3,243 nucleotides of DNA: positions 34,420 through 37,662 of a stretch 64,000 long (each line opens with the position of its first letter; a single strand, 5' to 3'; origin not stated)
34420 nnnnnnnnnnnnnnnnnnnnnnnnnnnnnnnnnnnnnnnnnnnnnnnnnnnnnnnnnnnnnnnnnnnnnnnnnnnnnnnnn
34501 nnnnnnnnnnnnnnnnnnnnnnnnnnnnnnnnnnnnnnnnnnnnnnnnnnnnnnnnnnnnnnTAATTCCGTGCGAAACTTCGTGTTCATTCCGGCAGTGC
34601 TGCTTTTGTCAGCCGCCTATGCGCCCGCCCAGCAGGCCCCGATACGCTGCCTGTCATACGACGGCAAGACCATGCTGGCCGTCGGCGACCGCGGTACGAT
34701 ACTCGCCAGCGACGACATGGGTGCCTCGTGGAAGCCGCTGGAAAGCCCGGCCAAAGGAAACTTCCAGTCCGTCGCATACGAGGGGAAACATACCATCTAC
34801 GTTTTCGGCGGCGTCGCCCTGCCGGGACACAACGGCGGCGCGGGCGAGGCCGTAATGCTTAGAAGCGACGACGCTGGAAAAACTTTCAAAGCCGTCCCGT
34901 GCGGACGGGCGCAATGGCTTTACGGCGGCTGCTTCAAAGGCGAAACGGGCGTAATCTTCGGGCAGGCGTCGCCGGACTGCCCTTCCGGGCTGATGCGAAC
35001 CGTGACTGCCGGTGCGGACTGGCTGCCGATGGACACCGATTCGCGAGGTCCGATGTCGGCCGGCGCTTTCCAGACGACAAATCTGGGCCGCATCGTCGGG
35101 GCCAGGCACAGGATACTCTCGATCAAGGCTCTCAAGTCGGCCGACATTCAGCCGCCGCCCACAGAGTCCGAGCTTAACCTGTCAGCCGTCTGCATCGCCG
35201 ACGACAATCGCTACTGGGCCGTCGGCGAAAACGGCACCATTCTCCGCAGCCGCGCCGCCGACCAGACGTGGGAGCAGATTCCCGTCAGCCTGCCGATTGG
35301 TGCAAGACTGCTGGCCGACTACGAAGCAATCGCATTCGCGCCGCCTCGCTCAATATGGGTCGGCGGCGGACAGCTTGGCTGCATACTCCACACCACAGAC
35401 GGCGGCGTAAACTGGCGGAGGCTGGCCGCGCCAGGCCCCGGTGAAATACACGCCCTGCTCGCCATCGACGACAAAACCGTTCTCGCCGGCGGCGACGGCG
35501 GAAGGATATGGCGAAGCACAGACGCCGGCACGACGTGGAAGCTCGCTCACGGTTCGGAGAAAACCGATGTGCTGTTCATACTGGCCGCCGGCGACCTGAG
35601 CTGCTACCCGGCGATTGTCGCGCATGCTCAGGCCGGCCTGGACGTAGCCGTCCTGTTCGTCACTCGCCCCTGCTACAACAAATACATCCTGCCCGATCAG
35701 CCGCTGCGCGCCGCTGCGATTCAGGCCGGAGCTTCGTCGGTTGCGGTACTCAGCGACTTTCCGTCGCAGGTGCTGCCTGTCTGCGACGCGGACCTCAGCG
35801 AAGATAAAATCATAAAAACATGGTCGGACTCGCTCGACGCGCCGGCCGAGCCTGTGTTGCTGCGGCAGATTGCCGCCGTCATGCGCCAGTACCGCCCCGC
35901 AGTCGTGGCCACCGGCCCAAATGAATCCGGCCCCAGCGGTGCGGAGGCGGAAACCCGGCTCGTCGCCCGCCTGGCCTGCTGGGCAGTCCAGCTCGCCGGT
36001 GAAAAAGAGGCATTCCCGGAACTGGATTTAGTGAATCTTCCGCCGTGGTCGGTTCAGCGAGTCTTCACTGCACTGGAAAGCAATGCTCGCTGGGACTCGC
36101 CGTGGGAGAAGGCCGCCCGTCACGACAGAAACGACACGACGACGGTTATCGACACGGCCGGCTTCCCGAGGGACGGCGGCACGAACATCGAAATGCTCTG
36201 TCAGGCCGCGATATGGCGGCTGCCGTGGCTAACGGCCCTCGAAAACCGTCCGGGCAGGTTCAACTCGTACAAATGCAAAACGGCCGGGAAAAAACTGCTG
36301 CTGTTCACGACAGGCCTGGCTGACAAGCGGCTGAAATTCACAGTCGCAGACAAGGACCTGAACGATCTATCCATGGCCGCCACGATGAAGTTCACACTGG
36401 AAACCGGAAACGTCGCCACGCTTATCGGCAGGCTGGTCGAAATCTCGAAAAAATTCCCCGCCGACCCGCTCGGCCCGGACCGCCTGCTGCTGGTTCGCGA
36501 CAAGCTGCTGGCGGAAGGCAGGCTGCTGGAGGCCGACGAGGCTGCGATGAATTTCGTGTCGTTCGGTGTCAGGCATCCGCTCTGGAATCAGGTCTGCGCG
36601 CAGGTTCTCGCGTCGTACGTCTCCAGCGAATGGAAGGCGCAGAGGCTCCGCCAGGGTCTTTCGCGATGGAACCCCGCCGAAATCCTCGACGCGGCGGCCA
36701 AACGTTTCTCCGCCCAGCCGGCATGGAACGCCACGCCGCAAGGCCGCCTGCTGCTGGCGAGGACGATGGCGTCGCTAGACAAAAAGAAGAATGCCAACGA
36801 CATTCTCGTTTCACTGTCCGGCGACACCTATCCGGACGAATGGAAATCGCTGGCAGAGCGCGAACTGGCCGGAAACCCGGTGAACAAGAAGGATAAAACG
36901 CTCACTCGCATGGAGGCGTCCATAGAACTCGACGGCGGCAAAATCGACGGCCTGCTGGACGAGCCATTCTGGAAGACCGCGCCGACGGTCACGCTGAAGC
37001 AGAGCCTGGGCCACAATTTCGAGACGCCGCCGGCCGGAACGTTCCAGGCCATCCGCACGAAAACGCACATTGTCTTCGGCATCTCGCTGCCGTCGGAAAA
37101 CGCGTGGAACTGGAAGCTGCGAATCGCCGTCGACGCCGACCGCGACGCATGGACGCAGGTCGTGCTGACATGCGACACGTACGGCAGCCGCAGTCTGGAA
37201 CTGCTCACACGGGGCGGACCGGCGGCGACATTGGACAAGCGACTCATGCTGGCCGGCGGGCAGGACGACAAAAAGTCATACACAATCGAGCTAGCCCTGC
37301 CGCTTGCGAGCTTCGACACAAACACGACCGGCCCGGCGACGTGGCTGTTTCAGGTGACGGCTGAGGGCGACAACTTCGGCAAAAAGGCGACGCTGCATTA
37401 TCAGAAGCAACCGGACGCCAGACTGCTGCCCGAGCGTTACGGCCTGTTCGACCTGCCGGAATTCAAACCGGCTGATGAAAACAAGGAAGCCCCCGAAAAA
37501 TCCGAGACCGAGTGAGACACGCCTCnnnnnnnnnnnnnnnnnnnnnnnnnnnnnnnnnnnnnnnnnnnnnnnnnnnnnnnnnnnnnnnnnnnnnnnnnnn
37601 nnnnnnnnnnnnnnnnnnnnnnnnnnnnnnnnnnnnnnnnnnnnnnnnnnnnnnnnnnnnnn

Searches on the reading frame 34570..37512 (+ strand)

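Call 55: search_protein_families(library=pfam, proteins=[window:34570-37512:+], max_evalue=0.00001)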
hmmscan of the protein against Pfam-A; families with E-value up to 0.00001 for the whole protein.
window:34570-37512:+ (981 aa): 3 families
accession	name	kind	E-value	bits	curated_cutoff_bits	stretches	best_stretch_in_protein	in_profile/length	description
PF14870.12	PSII_BNR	-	4.2e-15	56.2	27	1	203-325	19-139/303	Photosynthesis system II assembly factor YCF48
PF02012.26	BNR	-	5.1e-07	29.2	27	0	314-325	1-12/12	BNR/Asp-box repeat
PF15902.12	Sortilin-Vps10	-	6e-06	25.7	33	0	273-326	4-60/446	Sortilin, neurotensin receptor 3,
